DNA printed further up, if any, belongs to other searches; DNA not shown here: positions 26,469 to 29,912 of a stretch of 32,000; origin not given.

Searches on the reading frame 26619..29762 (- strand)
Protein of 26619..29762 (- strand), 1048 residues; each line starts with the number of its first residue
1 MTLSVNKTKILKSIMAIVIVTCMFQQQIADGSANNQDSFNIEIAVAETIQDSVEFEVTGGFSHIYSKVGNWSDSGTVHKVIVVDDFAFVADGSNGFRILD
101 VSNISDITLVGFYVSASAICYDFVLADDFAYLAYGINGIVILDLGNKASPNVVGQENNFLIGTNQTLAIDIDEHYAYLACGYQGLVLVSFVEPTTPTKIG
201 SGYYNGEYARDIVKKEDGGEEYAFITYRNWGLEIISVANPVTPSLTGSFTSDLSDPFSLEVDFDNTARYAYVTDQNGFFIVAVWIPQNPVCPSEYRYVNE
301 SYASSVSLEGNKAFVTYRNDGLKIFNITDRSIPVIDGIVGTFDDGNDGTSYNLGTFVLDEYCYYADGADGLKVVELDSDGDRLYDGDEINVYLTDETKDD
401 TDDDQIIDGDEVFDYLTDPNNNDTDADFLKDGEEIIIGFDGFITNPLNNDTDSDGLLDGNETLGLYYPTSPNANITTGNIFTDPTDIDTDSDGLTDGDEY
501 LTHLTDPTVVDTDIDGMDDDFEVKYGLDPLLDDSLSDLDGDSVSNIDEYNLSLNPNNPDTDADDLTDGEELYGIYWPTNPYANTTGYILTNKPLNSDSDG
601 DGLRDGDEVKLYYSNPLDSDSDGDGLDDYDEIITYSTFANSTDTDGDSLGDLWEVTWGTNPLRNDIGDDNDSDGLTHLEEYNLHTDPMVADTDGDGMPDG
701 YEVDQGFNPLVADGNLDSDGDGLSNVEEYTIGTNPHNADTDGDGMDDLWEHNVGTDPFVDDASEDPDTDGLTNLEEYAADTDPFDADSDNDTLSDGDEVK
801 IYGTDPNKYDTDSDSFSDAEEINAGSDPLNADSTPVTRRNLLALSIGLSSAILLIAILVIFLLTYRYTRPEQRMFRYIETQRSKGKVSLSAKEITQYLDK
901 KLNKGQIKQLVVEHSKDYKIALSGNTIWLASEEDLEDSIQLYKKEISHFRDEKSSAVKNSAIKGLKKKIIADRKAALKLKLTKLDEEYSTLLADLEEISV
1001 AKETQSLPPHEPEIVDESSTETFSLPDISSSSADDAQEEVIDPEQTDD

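Call 90: search_protein_families(library=pfam, proteins=[window:26619-29762:-], max_evalue=0.001)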
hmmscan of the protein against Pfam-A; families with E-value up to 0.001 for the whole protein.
window:26619-29762:- (1048 aa): 2 families
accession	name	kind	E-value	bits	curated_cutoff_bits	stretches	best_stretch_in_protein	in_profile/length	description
PF18884.5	TSP3_bac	-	7.6e-25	86.8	25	5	717-738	1-22/22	Bacterial TSP3 repeat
PF08309.17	LVIVD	-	2.4e-22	78.4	20.2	1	75-113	2-40/42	LVIVD repeat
